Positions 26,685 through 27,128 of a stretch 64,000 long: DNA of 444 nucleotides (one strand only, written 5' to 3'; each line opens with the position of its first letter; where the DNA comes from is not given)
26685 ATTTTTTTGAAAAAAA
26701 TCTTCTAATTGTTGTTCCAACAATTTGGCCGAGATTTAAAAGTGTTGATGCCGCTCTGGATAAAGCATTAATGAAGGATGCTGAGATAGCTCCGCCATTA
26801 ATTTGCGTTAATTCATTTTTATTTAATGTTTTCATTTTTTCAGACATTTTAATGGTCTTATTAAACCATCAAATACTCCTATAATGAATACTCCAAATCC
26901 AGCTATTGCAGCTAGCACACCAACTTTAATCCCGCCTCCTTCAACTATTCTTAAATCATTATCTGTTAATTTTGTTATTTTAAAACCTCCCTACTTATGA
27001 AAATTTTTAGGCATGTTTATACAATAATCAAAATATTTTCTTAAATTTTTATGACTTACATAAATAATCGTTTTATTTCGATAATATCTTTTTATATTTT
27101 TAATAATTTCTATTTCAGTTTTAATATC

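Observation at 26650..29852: Unannotated two-peptide bacteriocin locus; one precursor has ATA at the initiator position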

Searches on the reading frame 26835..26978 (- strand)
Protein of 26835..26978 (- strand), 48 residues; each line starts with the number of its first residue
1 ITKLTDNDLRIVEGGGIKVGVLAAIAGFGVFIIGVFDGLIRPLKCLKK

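Call 5: search_protein_families(library=pfam, proteins=[window:26835-26978:-], max_evalue=1)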
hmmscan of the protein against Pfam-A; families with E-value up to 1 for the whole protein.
seq(48 aa): 0 families

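Call 6: search_protein_families(library=ncbifam, proteins=[window:26835-26978:-], max_evalue=1)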
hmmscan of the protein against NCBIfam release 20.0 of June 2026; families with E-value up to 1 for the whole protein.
seq(48 aa): 1 family
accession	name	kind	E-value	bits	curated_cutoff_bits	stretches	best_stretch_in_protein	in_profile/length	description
TIGR03949.1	bact_IIb_cerein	subfamily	8.2e-05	22.3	21.5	1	3-37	3-43/45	class IIb bacteriocin, lactobin A/cerein 7B family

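Call 10: find_homologous_proteins(query=window:26835-26978:-, max_evalue=0.01)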
Query seq(48 aa) (48 aa): 4 proteins with E <= 0.01 among 4 candidates.
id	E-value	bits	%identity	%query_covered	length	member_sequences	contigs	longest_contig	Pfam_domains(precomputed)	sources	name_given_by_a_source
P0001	1.0e-22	95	100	100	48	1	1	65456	-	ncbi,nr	ncbi:MAG: class IIb bacteriocin, lactobin A/cerein 7B family [Bacilli bacterium]|nr:class IIb bacter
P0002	3.5e-17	78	81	100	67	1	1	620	-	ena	-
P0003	1.2e-14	70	90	83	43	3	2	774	-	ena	-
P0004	3.2e-12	63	82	79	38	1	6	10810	-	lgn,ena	-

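Call 13: list_cluster_members(proteins=[P0001, P0002, P0003, P0004])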
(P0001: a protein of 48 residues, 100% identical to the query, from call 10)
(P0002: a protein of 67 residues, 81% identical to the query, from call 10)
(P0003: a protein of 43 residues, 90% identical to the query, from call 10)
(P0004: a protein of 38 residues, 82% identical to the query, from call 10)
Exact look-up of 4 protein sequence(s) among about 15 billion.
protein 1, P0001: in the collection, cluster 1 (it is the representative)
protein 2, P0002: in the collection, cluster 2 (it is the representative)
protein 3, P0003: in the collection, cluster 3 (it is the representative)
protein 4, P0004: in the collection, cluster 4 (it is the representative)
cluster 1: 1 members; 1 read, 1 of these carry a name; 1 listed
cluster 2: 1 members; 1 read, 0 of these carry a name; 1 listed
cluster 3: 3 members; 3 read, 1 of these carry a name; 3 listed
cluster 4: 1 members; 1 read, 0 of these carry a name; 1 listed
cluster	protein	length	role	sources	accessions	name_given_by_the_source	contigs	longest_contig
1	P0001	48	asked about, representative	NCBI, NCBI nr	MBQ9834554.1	MAG: class IIb bacteriocin, lactobin A/cerein 7B family [Bacilli bacterium] | class IIb bacteriocin, lactobin A/cerein 7B family [Bacilli bacterium]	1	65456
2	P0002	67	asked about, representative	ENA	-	-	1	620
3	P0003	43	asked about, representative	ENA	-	-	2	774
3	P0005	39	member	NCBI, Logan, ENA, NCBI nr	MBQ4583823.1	MAG: hypothetical protein IJA94_02925 [Bacilli bacterium] | hypothetical protein [Bacilli bacterium]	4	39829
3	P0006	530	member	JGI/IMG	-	-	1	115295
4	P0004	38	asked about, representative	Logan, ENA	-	-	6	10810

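Call 15: find_encoding_contigs(protein=P0002, flank=5000)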
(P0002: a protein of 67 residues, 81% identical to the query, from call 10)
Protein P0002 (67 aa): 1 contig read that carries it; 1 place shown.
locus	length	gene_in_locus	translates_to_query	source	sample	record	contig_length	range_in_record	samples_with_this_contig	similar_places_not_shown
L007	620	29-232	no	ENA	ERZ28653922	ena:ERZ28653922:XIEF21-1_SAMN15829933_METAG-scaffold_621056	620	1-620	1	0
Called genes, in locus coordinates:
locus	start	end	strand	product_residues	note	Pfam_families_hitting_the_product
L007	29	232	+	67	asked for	-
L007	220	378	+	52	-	-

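Call 16: find_encoding_contigs(protein=P0004, flank=6000, max_places=10)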
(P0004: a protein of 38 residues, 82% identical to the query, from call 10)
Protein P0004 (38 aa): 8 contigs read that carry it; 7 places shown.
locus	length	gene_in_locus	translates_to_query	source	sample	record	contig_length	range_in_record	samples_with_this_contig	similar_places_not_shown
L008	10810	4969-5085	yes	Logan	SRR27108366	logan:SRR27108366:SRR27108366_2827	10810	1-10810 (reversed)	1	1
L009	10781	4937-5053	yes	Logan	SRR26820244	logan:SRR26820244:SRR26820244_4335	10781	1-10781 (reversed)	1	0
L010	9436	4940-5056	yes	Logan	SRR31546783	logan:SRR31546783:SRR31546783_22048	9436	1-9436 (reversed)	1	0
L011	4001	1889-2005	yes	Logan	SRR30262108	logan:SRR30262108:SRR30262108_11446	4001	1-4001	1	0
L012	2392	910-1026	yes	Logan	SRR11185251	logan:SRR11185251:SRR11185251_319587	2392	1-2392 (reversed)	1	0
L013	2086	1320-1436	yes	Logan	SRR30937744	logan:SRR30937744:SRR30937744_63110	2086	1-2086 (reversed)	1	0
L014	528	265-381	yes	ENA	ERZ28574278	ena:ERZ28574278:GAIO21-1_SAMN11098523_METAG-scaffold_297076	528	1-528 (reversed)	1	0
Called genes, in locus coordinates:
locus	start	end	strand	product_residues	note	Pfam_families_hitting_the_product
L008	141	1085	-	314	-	PF10646:Germane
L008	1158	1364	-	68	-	PF00196:GerE, PF04545:Sigma70_r4, PF08281:Sigma70_r4_2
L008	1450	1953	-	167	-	PF12685:SpoIIIAH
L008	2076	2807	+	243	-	PF06541:ABC_trans_CmpB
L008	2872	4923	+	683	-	PF03412:Peptidase_C39, PF00664:ABC_membrane, PF00005:ABC_tran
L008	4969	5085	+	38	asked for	-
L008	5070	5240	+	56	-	-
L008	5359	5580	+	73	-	PF01165:Ribosomal_S21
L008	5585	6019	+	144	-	PF09424:YqeY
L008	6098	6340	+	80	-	PF07873:YabP (weak)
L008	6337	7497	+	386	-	PF06898:YqfD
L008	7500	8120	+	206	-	PF04892:VanZ-LLP1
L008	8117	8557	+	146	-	PF02130:YbeY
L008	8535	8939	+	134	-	PF01219:DAGK_prokar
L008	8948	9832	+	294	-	PF00009:GTP_EFTU, PF01926:MMR_HSR1, PF02421:FeoB_N, PF02492:cobW (faint), PF04548:AIG1, PF10662:PduV-EutP (weak), PF00350:Dynamin_N (weak), PF07650:KH_2, +1 more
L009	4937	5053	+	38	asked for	-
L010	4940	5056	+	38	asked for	-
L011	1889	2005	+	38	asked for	-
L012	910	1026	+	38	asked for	-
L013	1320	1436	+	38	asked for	-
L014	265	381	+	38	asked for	-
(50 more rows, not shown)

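Call 24: find_encoding_contigs(protein=P0003, flank=6000)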
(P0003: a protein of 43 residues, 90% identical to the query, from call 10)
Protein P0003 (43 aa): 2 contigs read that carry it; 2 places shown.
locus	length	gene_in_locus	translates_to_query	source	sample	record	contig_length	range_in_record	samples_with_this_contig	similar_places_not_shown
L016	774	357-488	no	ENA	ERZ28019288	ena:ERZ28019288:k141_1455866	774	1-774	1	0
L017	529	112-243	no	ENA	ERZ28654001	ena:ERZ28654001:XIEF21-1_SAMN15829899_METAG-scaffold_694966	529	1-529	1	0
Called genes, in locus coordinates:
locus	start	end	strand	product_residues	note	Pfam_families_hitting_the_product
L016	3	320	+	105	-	?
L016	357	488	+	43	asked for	-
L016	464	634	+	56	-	-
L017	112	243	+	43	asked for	-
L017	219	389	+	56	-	-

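Call 25: find_encoding_contigs(protein=P0005, flank=8000)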
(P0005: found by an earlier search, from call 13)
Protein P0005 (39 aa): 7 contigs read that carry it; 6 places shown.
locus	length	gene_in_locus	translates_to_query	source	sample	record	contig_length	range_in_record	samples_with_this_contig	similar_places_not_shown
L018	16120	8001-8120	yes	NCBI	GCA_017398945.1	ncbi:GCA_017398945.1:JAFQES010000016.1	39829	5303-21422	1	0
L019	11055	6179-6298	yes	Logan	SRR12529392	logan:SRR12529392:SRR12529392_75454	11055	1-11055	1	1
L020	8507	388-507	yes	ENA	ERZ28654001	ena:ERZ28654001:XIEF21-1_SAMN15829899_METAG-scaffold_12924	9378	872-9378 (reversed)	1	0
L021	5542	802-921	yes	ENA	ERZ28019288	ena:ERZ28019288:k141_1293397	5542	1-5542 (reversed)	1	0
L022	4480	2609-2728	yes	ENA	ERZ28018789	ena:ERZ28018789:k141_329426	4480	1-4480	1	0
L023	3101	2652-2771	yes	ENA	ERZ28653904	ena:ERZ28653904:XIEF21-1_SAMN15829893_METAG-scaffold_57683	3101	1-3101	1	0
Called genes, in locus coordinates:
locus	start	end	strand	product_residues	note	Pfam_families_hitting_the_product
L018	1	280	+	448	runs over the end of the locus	PF01551:Peptidase_M23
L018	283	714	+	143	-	-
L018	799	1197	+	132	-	PF01029:NusB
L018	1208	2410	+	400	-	PF13742:tRNA_anti_2, PF01336:tRNA_anti-codon, PF02601:Exonuc_VII_L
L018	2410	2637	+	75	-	PF02609:Exonuc_VII_S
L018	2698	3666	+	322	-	PF13180:PDZ_2, PF17820:PDZ_6 (weak), PF05580:Peptidase_S55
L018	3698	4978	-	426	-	PF00437:T2SSE, PF13191:AAA_16 (faint), PF13401:AAA_22 (faint)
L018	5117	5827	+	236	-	PF06541:ABC_trans_CmpB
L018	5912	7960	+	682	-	PF03412:Peptidase_C39, PF00664:ABC_membrane, PF00005:ABC_tran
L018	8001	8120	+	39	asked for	-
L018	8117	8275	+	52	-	-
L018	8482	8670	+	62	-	PF01165:Ribosomal_S21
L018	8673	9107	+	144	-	PF09424:YqeY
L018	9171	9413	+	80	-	PF07873:YabP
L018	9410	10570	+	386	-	PF06898:YqfD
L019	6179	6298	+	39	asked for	-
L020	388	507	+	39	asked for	-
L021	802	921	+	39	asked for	-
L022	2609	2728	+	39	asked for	-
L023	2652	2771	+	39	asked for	-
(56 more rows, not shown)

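Call 45: find_homologous_proteins(query=A2, max_evalue=1)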
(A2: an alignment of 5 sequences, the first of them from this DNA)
Query A2 (5 sequences) (48 aa, profile of the alignment): 20 proteins with E <= 1 among 23 candidates.
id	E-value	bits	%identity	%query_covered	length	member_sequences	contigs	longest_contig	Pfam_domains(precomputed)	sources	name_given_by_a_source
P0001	8.2e-28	114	100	100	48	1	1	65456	-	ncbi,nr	ncbi:MAG: class IIb bacteriocin, lactobin A/cerein 7B family [Bacilli bacterium]|nr:class IIb bacter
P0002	3.7e-26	108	81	100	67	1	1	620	-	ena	-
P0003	3.2e-21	93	90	83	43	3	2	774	-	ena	-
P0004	2.5e-19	87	82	79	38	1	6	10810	-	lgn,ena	-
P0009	6.9e-14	69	60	94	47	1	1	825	-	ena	-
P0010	2.4e-13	67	66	79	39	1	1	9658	-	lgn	-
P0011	3.4e-12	64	53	94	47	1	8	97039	-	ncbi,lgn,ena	-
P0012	6.5e-12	63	56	94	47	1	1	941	-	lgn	-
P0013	7.1e-12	63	53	94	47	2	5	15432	-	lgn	-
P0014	8.7e-12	62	51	94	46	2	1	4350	PF10439.16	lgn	-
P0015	1.1e-11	62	60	94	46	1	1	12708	-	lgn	-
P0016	1.2e-10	59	51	94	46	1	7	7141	-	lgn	-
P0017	4.3e-9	54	88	33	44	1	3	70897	-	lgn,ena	-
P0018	5.3e-9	53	51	94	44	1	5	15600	-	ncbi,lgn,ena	-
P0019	7.7e-9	53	47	94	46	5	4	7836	-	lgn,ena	-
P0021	8.5e-8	50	44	94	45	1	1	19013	-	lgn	-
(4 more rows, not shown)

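Call 48: find_encoding_contigs(protein=P0010, flank=5000, max_places=4)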
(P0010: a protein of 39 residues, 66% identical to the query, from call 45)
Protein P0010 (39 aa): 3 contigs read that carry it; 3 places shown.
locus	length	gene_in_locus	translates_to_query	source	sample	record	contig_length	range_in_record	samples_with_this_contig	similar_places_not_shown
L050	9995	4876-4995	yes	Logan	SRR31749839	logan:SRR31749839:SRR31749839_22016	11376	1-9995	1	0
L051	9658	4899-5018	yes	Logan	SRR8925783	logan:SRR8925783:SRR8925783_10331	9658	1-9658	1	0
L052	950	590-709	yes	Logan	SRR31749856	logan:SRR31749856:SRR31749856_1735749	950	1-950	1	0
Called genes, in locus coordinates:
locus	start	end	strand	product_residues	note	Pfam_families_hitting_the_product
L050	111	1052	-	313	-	PF10646:Germane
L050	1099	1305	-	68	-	PF00196:GerE, PF04545:Sigma70_r4 (weak), PF08281:Sigma70_r4_2, PF04967:HTH_10 (weak)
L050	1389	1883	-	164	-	PF12685:SpoIIIAH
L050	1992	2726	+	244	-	PF06541:ABC_trans_CmpB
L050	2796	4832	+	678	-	PF03412:Peptidase_C39, PF00664:ABC_membrane, PF12775:AAA_7 (faint), PF00005:ABC_tran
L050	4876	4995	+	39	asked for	-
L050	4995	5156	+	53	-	-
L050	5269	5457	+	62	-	PF01165:Ribosomal_S21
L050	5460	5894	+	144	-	PF09424:YqeY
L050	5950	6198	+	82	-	PF07873:YabP (weak)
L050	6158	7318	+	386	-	PF06898:YqfD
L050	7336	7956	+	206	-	PF04892:VanZ-LLP1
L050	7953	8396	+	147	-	PF02130:YbeY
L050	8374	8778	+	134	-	PF01219:DAGK_prokar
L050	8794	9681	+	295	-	PF01926:MMR_HSR1, PF02421:FeoB_N, PF02492:cobW (faint), PF04548:AIG1 (weak), PF10662:PduV-EutP (weak), PF00009:GTP_EFTU, PF00350:Dynamin_N (weak), PF07650:KH_2, +1 more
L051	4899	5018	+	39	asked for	-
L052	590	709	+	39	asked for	-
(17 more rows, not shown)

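Call 49: find_encoding_contigs(protein=P0015, flank=5000, max_places=3)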
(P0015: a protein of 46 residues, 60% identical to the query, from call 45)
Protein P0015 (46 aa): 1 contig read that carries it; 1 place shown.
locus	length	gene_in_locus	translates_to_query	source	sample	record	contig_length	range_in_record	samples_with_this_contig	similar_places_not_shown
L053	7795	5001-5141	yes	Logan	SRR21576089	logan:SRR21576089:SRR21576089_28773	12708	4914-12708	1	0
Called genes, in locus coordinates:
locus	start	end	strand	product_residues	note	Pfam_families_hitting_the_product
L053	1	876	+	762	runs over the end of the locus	PF00122:E1-E2_ATPase, PF00702:Hydrolase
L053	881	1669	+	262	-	PF02535:Zip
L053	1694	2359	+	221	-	-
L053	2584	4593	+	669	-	PF03412:Peptidase_C39, PF00664:ABC_membrane, PF00005:ABC_tran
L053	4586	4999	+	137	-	-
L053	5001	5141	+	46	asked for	-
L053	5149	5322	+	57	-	-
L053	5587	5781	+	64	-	PF01165:Ribosomal_S21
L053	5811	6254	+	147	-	PF09424:YqeY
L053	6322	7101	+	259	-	PF05582:Peptidase_U57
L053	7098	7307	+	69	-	PF06257:VEG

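Call 50: find_encoding_contigs(protein=P0011, flank=5000, max_places=3)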
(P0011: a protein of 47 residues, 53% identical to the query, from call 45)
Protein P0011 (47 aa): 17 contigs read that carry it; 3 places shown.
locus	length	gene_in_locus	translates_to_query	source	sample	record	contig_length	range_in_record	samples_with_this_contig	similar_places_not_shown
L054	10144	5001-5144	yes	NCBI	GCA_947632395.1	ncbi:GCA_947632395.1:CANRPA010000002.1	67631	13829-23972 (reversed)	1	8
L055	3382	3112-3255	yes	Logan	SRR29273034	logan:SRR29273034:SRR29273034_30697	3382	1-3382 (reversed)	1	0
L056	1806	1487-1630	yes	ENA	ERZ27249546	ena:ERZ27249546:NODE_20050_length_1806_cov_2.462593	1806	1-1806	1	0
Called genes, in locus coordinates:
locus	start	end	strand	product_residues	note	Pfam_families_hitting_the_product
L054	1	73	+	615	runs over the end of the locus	PF00005:ABC_tran, PF00931:NB-ARC (faint), PF02463:SMC_N (weak), PF13555:AAA_29 (faint), PF05729:NACHT (faint), PF12848:ABC_tran_Xtn, PF00005:ABC_tran, PF16326:ABC_tran_CTD, +2 more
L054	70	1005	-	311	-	PF04055:Radical_SAM, PF16199:Radical_SAM_C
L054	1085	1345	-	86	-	PF04232:SpoVS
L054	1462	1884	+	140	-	PF01592:NifU_N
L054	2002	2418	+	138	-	PF13527:Acetyltransf_9, PF13673:Acetyltransf_10, PF00583:Acetyltransf_1, PF13508:Acetyltransf_7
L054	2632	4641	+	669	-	PF03412:Peptidase_C39, PF00664:ABC_membrane, PF20720:nSTAND3 (faint), PF00005:ABC_tran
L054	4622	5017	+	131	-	-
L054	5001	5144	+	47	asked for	-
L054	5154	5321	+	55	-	-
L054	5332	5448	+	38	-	-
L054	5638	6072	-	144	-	PF03073:TspO_MBR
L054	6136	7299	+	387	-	PF01694:Rhomboid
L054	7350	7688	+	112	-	-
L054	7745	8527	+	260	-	-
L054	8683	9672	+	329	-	PF03444:WHD_HrcA (faint), PF08220:HTH_DeoR (faint), PF01628:HrcA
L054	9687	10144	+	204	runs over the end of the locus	PF01025:GrpE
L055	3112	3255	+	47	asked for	-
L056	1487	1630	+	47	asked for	-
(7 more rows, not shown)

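Call 66: search_protein_families(library=ncbifam, proteins=[window:26835-26978:-, P0015, P0011, P0021], max_evalue=0.1)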
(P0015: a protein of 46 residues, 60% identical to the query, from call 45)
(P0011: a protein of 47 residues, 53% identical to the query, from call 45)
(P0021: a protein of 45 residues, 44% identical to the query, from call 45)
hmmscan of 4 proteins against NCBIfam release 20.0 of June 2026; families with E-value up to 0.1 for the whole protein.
seq(48 aa): 1 family
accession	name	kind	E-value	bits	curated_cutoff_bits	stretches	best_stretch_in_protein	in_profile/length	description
TIGR03949.1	bact_IIb_cerein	subfamily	7.6e-05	22.4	21.5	1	3-37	3-43/45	class IIb bacteriocin, lactobin A/cerein 7B family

P0015 (46 aa): 4 families
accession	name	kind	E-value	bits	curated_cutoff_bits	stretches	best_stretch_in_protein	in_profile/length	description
TIGR03949.1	bact_IIb_cerein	subfamily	6e-07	29.2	21.5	1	3-34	3-40/45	class IIb bacteriocin, lactobin A/cerein 7B family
NF038034.1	lactGbeta_entB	subfamily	6.6e-05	23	37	1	4-39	1-36/38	lactococcin G-beta/enterocin 1071B family bacteriocin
TIGR01847.1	bacteriocin_sig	domain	0.0023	18.4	15.7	1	2-15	2-15/15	bacteriocin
NF038035.1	lactGalph_entA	subfamily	0.051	13.7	37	1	4-27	1-27/35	lactococcin G-alpha/enterocin 1071A family bacteriocin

P0011 (47 aa): 6 families
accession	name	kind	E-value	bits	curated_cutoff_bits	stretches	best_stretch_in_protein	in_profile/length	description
NF038034.1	lactGbeta_entB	subfamily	4.9e-05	23.5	37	1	4-39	1-36/38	lactococcin G-beta/enterocin 1071B family bacteriocin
TIGR03949.1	bact_IIb_cerein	subfamily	7.7e-05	22.4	21.5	1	2-34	2-40/45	class IIb bacteriocin, lactobin A/cerein 7B family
NF038035.1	lactGalph_entA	subfamily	0.0017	18.4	37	1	4-18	1-15/35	lactococcin G-alpha/enterocin 1071A family bacteriocin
TIGR01847.1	bacteriocin_sig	domain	0.0019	18.7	15.7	1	1-15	1-15/15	bacteriocin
NF033456.1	RiPP_CCRG-2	domain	0.0027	17.6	24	1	4-16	6-18/18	CCRG-2 family RiPP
NF033390.1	Orientia_TSA56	equivalog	0.083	11.7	200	1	18-38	446-466/525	type-specific antigen TSA56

P0021 (45 aa): 4 families
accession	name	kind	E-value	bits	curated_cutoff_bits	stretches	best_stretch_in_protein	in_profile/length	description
TIGR03949.1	bact_IIb_cerein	subfamily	6.7e-06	25.8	21.5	1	2-29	2-29/45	class IIb bacteriocin, lactobin A/cerein 7B family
NF038034.1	lactGbeta_entB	subfamily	0.01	16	37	1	4-38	1-36/38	lactococcin G-beta/enterocin 1071B family bacteriocin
TIGR01847.1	bacteriocin_sig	domain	0.027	15.1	15.7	1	1-15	1-15/15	bacteriocin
NF033214.1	ComC_Streptocco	equivalog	0.057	13.1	50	1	2-15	11-24/41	competence-stimulating peptide ComC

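Call 75: search_protein_representatives(alignment_id=A3)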
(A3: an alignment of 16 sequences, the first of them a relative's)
Query: 16 sequences, 46 profile positions. Proteins with E-value up to 0.001 (for the whole library): 505; up to 1e-10: 97; up to 1e-30: 0. The best 150 are listed.
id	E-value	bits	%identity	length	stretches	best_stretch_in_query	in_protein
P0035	6.8e-18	80.4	-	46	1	1-46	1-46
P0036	3.4e-17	78.2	-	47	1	1-46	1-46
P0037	6.7e-17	77.2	-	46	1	1-46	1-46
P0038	1.2e-16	76.5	-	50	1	1-46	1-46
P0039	3.5e-16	74.9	-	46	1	1-46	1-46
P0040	3.5e-16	74.9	-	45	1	1-46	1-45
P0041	4.4e-16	74.6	-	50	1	1-46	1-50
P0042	4.7e-16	74.5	-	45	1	1-46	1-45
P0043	6.0e-16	74.2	-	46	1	1-46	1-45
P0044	9.0e-16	73.6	-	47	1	1-46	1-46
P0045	1.2e-15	73.2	-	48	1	1-46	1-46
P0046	3.2e-15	71.9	-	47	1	1-46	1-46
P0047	3.2e-15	71.9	-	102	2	1-45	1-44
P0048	3.3e-15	71.8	-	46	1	1-45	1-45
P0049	6.3e-15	70.9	-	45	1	1-45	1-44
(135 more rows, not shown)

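Call 77: search_solved_structures(query=A3, max_evalue=1)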
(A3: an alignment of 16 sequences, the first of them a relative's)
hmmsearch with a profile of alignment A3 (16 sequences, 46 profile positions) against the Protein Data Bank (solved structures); distinct sequences matched with E-value up to 1: 4.
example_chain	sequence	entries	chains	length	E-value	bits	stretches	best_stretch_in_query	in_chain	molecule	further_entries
7s5j_B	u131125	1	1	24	0.2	14.8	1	2-17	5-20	CtA peptide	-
3co5_A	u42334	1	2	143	0.29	14.3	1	7-34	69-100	Putative two-component system transcriptional response regulator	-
4w82_A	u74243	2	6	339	0.33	14.1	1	34-45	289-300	Fatty acid synthase | Enoyl-[acyl-carrier-protein] reductase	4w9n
2ekm_A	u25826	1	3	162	0.96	12.7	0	22-39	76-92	Hypothetical protein ST1511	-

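Call 78: search_dna_similar(query=window:26835-26978:-, collection=plasmids, mode=protein, max_evalue=1, max_rows=15)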
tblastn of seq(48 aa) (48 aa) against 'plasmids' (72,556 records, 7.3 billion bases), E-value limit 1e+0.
No match.

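Call 85: search_protein_families(library=pfam, proteins=[L054:4622-5017:+, L053:4586-4999:+], max_evalue=0.001)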
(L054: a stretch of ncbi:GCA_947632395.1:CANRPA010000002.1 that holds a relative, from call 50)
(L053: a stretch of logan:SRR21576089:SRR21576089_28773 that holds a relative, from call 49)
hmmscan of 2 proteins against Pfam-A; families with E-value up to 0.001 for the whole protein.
L054:4622-5017:+ (131 aa): 0 families

L053:4586-4999:+ (137 aa): 0 families
